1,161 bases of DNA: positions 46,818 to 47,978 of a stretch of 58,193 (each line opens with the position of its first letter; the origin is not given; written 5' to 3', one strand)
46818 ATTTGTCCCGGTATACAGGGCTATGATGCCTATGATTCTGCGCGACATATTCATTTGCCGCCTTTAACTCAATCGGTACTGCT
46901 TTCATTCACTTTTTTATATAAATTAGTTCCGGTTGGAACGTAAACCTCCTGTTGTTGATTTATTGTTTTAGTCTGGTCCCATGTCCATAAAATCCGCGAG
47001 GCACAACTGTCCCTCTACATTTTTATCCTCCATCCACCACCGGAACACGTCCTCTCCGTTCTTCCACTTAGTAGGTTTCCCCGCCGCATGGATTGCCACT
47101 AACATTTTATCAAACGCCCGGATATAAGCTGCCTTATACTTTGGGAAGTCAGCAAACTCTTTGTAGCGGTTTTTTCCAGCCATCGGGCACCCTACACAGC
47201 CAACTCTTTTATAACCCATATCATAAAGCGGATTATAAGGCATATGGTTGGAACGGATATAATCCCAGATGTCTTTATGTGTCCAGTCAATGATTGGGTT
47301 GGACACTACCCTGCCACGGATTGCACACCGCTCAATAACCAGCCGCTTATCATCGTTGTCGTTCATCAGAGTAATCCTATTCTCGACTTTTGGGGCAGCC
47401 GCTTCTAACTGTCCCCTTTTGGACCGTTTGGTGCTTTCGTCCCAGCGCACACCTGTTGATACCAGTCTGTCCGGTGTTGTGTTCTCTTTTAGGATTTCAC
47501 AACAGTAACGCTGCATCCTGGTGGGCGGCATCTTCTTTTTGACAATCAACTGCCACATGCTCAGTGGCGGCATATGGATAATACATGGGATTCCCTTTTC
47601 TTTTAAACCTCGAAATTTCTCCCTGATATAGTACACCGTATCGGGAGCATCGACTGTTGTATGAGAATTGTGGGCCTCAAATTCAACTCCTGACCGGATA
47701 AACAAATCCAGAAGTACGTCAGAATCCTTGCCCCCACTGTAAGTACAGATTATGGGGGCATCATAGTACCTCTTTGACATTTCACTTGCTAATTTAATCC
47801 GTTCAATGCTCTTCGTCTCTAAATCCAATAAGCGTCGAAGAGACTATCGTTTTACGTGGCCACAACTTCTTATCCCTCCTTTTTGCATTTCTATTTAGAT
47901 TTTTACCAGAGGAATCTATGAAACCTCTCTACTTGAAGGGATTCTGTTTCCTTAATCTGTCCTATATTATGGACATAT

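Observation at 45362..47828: PAPS-reductase-like, GNAT-like and radical-SAM trio: candidate nucleic-acid modification module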

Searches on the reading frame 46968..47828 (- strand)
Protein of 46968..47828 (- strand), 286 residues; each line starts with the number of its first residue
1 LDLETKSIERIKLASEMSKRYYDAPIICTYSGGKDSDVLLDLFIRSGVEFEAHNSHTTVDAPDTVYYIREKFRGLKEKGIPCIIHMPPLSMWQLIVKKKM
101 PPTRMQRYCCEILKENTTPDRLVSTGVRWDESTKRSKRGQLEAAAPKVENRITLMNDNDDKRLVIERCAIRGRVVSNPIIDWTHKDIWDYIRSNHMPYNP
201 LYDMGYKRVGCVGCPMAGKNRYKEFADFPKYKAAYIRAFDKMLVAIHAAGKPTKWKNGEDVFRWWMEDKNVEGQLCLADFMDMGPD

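Call 3: search_protein_families(library=pfam, proteins=[window:46968-47828:-], max_evalue=0.01)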
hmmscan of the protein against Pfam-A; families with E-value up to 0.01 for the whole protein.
window:46968-47828:- (286 aa): 1 family
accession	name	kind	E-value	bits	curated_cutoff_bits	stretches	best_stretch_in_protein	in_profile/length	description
PF01507.26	PAPS_reduct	-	1.2e-25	90.9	22.5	1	26-216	2-174/175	Phosphoadenosine phosphosulfate reductase domain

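Call 4: search_protein_families(library=ncbifam, proteins=[window:46968-47828:-], max_evalue=0.01)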
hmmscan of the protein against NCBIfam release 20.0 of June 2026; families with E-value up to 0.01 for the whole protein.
window:46968-47828:- (286 aa): 16 families
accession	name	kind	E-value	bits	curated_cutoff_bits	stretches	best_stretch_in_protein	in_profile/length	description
NF010367.0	PRK13795.1-2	equivalog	3.6e-25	88.5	456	1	4-269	224-467/584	hypothetical protein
NF010366.0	PRK13795.1-1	equivalog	2.1e-23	82.4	745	1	3-227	247-456/667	hypothetical protein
NF010369.0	PRK13795.1-4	equivalog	1.5e-21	76.3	1086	2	2-114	231-342/633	hypothetical protein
NF010368.0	PRK13795.1-3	equivalog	6.5e-19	67.6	588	1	13-232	238-439/635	hypothetical protein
NF006327.0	PRK08557.1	equivalog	5.8e-18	64.9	366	1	3-235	162-376/415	hypothetical protein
NF002537.0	PRK02090.1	equivalog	1.8e-13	50.7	154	1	164-216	167-214/244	phosphoadenylyl-sulfate reductase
TIGR02055.1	APS_reductase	subfamily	3.8e-13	49.7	235.3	1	172-218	124-171/194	adenylylsulfate reductase, thioredoxin dependent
TIGR00434.1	cysH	subfamily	1.4e-12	48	165.1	1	174-216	147-189/214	phosophoadenylyl-sulfate reductase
NF006351.0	PRK08576.1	equivalog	2.7e-11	42.7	290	1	13-216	224-403/436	hypothetical protein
TIGR02057.1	PAPS_reductase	equivalog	3.3e-11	43.5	254.2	1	168-211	152-195/224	phosphoadenosine phosphosulfate reductase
NF003587.0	PRK05253.1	subfamily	8.7e-08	31.8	195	1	26-202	30-209/301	sulfate adenylyltransferase subunit CysD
NF009214.0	PRK12563.1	equivalog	6.3e-07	29.1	413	1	3-202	27-224/317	sulfate adenylyltransferase subunit CysD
TIGR03183.1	DNA_S_dndC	equivalog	1.1e-06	27.8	290.4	1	23-199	13-205/447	DNA phosphorothioation system sulfurtransferase DndC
NF005316.0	PRK06850.1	equivalog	4.2e-06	25.8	536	1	23-199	29-219/505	hypothetical protein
TIGR02039.1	CysD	subfamily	1.4e-05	24.8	396.6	0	176-203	175-202/294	sulfate adenylyltransferase, small subunit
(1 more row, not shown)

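Call 5: search_protein_families(library=phrogs, proteins=[window:46968-47828:-], max_evalue=0.01)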
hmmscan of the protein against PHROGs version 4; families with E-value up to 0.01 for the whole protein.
window:46968-47828:- (286 aa): 3 families
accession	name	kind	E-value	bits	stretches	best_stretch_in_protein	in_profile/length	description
phrog_424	-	moron, auxiliary metabolic gene and host takeover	6.3e-44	151.7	1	7-257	144-376/460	phosphoadenosine phosphosulfate reductase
phrog_2302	-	moron, auxiliary metabolic gene and host takeover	1.5e-14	54.7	1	106-208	151-230/381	phosphoadenosine phosphosulfate reductase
phrog_12882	-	moron, auxiliary metabolic gene and host takeover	0.004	17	0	121-193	155-223/404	phosphoadenosine phosphosulfate reductase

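Call 6: search_protein_families(library=padloc, proteins=[window:46968-47828:-], max_evalue=0.01)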
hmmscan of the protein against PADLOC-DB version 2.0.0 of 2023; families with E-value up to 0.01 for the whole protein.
window:46968-47828:- (286 aa): 4 families
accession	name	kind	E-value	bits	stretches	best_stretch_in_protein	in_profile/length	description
PDLC02510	BrxP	-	1.4e-21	74.4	2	3-135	113-257/779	BrxP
PDLC02661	DndC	-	2e-07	28.3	1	23-199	22-213/468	DndC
PDLC02662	DndC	-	5.1e-07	27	1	20-199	21-216/481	DndC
PDLC00911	QueC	-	0.0071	14.5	0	171-204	130-164/190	QueC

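Call 10: search_solved_structures(query=window:46968-47828:-, max_evalue=0.01, show_alignments=1)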
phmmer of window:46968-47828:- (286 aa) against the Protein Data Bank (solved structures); distinct sequences matched with E-value up to 0.01: 11.
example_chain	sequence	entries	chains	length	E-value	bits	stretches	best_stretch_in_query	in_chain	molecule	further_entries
8rom_A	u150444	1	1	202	7.2e-09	38.5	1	176-210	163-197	FAD synthase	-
8ron_A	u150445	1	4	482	3.7e-08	36.2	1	176-212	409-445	Isoform 2 of FAD synthase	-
2oq2_A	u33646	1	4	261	3.2e-07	33.1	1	164-214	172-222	Phosphoadenosine phosphosulfate reductase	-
2goy_A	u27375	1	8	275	9.4e-06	28.2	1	176-215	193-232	adenosine phosphosulfate reductase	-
4bwv_A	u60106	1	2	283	1.4e-05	27.7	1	172-216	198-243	PHOSPHOADENOSINE-PHOSPHOSULPHATE REDUCTASE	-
7lhr_A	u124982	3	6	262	8e-05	25.2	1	175-215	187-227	Phosphoadenosine phosphosulfate reductase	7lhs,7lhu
2o8v_A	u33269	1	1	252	0.00018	24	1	171-211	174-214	Phosphoadenosine phosphosulfate reductase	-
1sur_A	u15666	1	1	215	0.0002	23.9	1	171-210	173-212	PAPS REDUCTASE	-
6vpu_A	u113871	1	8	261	0.00022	23.8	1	176-211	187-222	Phosphoadenosine phosphosulfate reductase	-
7rge_A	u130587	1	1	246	0.00032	23.2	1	168-211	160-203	3'-phosphoadenylylsulfate reductase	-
1zun_A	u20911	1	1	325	0.0046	19.4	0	9-204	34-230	Sulfate adenylyltransferase subunit 2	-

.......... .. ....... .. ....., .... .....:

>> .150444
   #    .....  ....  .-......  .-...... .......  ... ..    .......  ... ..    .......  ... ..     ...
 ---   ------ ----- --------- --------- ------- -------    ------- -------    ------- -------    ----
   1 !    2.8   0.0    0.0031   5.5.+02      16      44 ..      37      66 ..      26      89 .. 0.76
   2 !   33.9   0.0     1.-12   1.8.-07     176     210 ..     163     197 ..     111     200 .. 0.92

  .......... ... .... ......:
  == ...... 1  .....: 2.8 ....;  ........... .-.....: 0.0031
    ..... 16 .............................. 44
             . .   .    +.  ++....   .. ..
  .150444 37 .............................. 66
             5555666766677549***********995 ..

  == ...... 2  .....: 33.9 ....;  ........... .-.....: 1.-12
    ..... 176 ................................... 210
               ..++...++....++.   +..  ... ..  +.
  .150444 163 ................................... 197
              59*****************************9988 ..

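Call 40: find_homologous_proteins(query=window:46968-47828:-, max_evalue=0.001)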
Query window:46968-47828:- (286 aa): 7448 proteins with E <= 0.001 among 7936 candidates; the best 120 are listed.
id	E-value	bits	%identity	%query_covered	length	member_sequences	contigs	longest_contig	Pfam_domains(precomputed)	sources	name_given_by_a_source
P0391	3.9e-188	642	100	94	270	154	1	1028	PF01507.26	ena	-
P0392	2.9e-186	636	93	100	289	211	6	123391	PF01507.26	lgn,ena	-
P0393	1.0e-150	519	76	99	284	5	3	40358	PF01507.26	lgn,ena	-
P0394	5.1e-147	507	75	95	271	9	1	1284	PF01507.26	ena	-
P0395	7.0e-143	493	72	99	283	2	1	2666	PF01507.26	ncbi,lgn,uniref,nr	ncbi:phosphoadenosine phosphosulfate reductase family protein [Lacrimispora sp.]|uniref:phosphoadeno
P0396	6.0e-142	490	72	99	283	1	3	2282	PF01507.26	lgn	-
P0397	1.5e-140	486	73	97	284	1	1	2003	PF01507.26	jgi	-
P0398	1.9e-137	475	70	97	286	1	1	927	PF01507.26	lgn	-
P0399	2.0e-137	475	72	97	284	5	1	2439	PF01507.26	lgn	-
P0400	6.5e-133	461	69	98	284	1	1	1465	PF01507.26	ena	-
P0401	7.0e-133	460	69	98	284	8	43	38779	PF01507.26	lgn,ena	-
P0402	3.7e-129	448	70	92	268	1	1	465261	PF01507.26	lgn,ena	-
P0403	5.8e-129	448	71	91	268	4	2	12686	PF01507.26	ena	-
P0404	3.1e-127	442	66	97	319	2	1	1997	PF01507.26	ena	-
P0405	4.8e-127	441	63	99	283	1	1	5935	PF01507.26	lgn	-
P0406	1.7e-125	436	64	98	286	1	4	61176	PF01507.26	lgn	-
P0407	2.0e-125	436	65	100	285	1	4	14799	PF01507.26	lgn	-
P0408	5.5e-125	435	66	99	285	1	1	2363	PF01507.26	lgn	-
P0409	1.1e-124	433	65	100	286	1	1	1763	PF01507.26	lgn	-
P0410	1.6e-123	430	64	99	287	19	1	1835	PF01507.26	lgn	-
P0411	5.9e-123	428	64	98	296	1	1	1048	PF01507.26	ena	-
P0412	6.9e-123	428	64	97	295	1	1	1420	PF01507.26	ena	-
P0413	1.1e-122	427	65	98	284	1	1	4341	PF01507.26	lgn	-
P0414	2.0e-122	426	63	98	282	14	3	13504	PF01507.26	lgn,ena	-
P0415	2.6e-122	426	63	98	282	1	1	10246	PF01507.26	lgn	-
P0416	3.1e-122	425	64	98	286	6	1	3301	PF01507.26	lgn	-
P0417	3.4e-122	425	63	100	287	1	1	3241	PF01507.26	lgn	-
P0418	4.6e-122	425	63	100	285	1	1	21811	PF01507.26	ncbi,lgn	-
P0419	9.4e-122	424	63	99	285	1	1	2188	PF01507.26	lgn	-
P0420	2.1e-121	423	64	98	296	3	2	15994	PF01507.26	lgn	-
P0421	2.3e-121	423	64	99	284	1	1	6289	PF01507.26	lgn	-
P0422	2.6e-121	422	63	100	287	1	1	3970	PF01507.26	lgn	-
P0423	3.3e-121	422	65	98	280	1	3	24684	PF01507.26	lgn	-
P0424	1.1e-120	420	63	98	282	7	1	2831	PF01507.26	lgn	-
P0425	2.2e-120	419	64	96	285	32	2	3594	PF01507.26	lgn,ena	-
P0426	4.6e-120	418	65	99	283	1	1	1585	PF01507.26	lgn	-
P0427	6.4e-120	418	64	98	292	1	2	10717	PF01507.26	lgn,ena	-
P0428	7.9e-120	418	63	99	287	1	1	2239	PF01507.26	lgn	-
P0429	1.5e-119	417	62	98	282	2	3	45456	PF01507.26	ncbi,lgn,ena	-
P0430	2.0e-119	416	63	98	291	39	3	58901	PF01507.26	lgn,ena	-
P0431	3.1e-119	416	62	99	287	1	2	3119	PF01507.26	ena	-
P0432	1.2e-118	414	62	99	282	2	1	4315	PF01507.26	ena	-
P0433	1.9e-118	413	64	97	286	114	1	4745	PF01507.26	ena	-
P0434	4.2e-118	412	62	98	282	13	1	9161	PF01507.26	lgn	-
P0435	4.6e-118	412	62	98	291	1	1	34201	PF01507.26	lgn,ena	-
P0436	5.0e-118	412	64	99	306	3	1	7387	PF01507.26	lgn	-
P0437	8.4e-118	411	63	97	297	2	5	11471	PF01507.26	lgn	-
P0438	1.3e-117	410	63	98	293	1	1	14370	PF01507.26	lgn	-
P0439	1.5e-117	410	61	96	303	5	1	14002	PF01507.26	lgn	-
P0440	2.3e-117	409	61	100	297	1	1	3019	PF01507.26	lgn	-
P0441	2.4e-117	409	62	98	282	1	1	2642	PF01507.26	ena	-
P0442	2.7e-117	409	64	97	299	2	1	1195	PF01507.26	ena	-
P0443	3.4e-117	409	61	100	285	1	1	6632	PF01507.26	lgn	-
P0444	3.5e-117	409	62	100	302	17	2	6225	PF01507.26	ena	-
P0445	4.0e-117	409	61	98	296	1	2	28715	PF01507.26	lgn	-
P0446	4.4e-117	409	60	99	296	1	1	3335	PF01507.26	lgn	-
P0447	4.5e-117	409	61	100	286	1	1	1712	PF01507.26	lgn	-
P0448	5.5e-117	408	63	97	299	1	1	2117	PF01507.26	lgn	-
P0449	7.2e-117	408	62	98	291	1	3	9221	PF01507.26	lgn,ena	-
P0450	7.2e-117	408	62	97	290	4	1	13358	PF01507.26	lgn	-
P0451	1.8e-116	407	62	98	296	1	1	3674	PF01507.26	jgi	-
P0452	3.0e-116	406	61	98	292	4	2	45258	PF01507.26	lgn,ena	-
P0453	3.4e-116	406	63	97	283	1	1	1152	PF01507.26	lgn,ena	-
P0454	5.5e-116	405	59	99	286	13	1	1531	PF01507.26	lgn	-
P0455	9.4e-116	404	63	97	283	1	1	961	PF01507.26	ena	-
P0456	1.2e-115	404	60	98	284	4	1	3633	PF01507.26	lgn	-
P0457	2.4e-115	403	60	99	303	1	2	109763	PF01507.26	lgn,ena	-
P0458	3.0e-115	403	60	99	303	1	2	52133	PF01507.26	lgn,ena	-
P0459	3.1e-115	403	61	99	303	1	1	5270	PF01507.26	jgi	jgi:3'-phosphoadenosine 5'-phosphosulfate sulfotransferase (PAPS reductase)/FAD synthetase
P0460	4.4e-115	402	60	99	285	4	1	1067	PF01507.26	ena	-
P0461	4.5e-115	402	59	99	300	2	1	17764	PF01507.26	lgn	-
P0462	5.9e-115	402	60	99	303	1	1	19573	PF01507.26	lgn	-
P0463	6.6e-115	401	60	98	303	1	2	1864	PF01507.26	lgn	-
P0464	6.6e-115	401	60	97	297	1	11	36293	PF01507.26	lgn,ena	-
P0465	6.8e-115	401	61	100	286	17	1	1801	PF01507.26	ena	-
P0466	7.1e-115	401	60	97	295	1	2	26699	PF01507.26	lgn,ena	-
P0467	7.3e-115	401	60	97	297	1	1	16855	PF01507.26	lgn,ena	-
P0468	7.5e-115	401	61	97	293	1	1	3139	PF01507.26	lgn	-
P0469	9.0e-115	401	61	97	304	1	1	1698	PF01507.26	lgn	-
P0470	9.3e-115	401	61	99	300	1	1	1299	PF01507.26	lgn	-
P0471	9.6e-115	401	59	100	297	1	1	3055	PF01507.26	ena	-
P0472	1.3e-114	400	57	98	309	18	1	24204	PF01507.26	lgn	-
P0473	2.0e-114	400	61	97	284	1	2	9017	PF01507.26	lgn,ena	-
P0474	2.3e-114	400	61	97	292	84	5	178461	PF01507.26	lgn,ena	-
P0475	3.5e-114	399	61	98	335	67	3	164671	PF01507.26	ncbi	-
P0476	4.0e-114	399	60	98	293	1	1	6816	PF01507.26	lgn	-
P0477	4.1e-114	399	60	98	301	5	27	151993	PF01507.26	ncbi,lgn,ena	-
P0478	4.2e-114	399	60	97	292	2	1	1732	PF01507.26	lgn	-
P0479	4.3e-114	399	59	100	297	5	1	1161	PF01507.26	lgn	-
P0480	4.4e-114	399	62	97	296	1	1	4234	PF01507.26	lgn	-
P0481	5.9e-114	398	61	97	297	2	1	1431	PF01507.26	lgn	-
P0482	6.0e-114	398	61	97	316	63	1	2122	PF01507.26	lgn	-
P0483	6.1e-114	398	62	98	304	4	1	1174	PF01507.26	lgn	-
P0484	6.9e-114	398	59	100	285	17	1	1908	PF01507.26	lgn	-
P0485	1.1e-113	397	59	98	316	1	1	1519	PF01507.26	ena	-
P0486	1.4e-113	397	59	98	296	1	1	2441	PF01507.26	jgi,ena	-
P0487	1.8e-113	397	60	99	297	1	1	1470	PF01507.26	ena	-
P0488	2.1e-113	397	56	98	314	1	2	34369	PF01507.26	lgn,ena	-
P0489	3.2e-113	396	59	100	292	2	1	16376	PF01507.26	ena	-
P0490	3.3e-113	396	60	97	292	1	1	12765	PF01507.26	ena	-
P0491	3.7e-113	396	61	98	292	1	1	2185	PF01507.26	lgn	-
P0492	3.8e-113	396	60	98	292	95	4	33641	PF01507.26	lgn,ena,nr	nr:MAG TPA: phosphoadenosine-phosphosulfate reductase [Caudoviricetes sp.]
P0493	3.8e-113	396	60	97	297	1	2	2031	PF01507.26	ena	-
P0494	4.4e-113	395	58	98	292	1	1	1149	PF01507.26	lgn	-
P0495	5.6e-113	395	60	97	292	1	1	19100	PF01507.26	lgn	-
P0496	5.8e-113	395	58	100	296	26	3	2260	PF01507.26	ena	-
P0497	7.3e-113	395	60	97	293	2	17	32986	PF01507.26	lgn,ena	-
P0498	7.8e-113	395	59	98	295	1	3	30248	PF01507.26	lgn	-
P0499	8.6e-113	394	58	98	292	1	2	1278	PF01507.26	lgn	-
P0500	1.0e-112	394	55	98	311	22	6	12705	PF01507.26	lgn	-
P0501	1.1e-112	394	59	99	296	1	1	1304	PF01507.26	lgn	-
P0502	1.2e-112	394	60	96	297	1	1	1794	PF01507.26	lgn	-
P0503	1.2e-112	394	56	98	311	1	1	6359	PF01507.26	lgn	-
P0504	1.4e-112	394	60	97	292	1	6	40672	PF01507.26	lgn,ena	-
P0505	1.4e-112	394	61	98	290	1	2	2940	PF01507.26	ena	-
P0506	2.4e-112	393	60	97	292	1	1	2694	PF01507.26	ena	-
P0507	2.4e-112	393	63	95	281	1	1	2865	PF01507.26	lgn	-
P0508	2.5e-112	393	58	98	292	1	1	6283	PF01507.26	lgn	-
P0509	2.6e-112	393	60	97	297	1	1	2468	PF01507.26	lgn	-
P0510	2.7e-112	393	55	99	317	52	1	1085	PF01507.26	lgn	-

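Call 48: find_related_loci(query=A5, collection=viral_contigs, flank=8000)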
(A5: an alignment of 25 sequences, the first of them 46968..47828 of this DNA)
Query A5 (286 aa) in viral_contigs; peptide patterns used: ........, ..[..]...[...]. (x = any residue, [..] = any of these).
600 stretches matched a pattern (row limit reached: there are more); 553 encode a relative of the query (tblastn E <= 1e-3); the best 80 are kept; 80 distinct loci.
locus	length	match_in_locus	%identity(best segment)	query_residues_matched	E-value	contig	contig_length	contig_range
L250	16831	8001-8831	64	1-277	9e-121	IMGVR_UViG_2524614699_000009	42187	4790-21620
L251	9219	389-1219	64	1-277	8e-121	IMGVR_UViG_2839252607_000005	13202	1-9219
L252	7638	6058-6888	64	1-277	1e-120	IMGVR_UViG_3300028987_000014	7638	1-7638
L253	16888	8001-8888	58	1-286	6e-117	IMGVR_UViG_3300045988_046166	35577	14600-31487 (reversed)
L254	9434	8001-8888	58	1-285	7e-117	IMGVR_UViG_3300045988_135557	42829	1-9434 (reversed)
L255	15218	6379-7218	62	1-279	2e-116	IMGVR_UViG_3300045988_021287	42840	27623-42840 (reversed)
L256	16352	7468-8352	57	1-282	4e-114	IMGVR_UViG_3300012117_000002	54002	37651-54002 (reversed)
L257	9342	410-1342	57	1-281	1e-113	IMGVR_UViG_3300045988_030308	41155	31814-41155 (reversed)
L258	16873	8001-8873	59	1-281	1e-112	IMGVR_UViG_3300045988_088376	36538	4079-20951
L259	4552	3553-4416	58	1-282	5e-113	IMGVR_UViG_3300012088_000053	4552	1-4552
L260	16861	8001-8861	60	1-279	8e-112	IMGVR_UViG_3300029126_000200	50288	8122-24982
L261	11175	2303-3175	57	1-281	9e-112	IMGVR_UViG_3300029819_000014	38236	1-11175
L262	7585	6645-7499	60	1-277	7e-112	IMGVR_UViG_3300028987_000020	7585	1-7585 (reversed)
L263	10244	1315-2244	55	1-280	2e-111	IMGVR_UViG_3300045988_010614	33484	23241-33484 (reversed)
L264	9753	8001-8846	58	6-275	2e-111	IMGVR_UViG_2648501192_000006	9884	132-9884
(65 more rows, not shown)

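Call 111: search_solved_structures(query=A5, max_evalue=0.001, show_alignments=4)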
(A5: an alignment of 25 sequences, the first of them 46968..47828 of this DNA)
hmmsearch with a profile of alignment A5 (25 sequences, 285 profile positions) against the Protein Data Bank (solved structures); distinct sequences matched with E-value up to 0.001: 8.
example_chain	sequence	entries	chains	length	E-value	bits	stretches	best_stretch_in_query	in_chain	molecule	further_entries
8rom_A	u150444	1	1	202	1.8e-08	37.2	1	174-210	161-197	FAD synthase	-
8ron_A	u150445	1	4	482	8.7e-08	35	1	174-214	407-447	Isoform 2 of FAD synthase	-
7lhr_A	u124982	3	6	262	3.1e-05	26.6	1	175-215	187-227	Phosphoadenosine phosphosulfate reductase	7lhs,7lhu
1zun_A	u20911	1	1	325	0.00017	24.2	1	8-203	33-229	Sulfate adenylyltransferase subunit 2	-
1sur_A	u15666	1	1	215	0.00056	22.5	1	175-210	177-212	PAPS REDUCTASE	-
2o8v_A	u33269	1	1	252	0.00061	22.4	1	175-210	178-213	Phosphoadenosine phosphosulfate reductase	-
2oq2_A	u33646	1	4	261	0.00061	22.4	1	163-210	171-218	Phosphoadenosine phosphosulfate reductase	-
2goy_A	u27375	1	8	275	0.00078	22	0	176-215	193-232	adenosine phosphosulfate reductase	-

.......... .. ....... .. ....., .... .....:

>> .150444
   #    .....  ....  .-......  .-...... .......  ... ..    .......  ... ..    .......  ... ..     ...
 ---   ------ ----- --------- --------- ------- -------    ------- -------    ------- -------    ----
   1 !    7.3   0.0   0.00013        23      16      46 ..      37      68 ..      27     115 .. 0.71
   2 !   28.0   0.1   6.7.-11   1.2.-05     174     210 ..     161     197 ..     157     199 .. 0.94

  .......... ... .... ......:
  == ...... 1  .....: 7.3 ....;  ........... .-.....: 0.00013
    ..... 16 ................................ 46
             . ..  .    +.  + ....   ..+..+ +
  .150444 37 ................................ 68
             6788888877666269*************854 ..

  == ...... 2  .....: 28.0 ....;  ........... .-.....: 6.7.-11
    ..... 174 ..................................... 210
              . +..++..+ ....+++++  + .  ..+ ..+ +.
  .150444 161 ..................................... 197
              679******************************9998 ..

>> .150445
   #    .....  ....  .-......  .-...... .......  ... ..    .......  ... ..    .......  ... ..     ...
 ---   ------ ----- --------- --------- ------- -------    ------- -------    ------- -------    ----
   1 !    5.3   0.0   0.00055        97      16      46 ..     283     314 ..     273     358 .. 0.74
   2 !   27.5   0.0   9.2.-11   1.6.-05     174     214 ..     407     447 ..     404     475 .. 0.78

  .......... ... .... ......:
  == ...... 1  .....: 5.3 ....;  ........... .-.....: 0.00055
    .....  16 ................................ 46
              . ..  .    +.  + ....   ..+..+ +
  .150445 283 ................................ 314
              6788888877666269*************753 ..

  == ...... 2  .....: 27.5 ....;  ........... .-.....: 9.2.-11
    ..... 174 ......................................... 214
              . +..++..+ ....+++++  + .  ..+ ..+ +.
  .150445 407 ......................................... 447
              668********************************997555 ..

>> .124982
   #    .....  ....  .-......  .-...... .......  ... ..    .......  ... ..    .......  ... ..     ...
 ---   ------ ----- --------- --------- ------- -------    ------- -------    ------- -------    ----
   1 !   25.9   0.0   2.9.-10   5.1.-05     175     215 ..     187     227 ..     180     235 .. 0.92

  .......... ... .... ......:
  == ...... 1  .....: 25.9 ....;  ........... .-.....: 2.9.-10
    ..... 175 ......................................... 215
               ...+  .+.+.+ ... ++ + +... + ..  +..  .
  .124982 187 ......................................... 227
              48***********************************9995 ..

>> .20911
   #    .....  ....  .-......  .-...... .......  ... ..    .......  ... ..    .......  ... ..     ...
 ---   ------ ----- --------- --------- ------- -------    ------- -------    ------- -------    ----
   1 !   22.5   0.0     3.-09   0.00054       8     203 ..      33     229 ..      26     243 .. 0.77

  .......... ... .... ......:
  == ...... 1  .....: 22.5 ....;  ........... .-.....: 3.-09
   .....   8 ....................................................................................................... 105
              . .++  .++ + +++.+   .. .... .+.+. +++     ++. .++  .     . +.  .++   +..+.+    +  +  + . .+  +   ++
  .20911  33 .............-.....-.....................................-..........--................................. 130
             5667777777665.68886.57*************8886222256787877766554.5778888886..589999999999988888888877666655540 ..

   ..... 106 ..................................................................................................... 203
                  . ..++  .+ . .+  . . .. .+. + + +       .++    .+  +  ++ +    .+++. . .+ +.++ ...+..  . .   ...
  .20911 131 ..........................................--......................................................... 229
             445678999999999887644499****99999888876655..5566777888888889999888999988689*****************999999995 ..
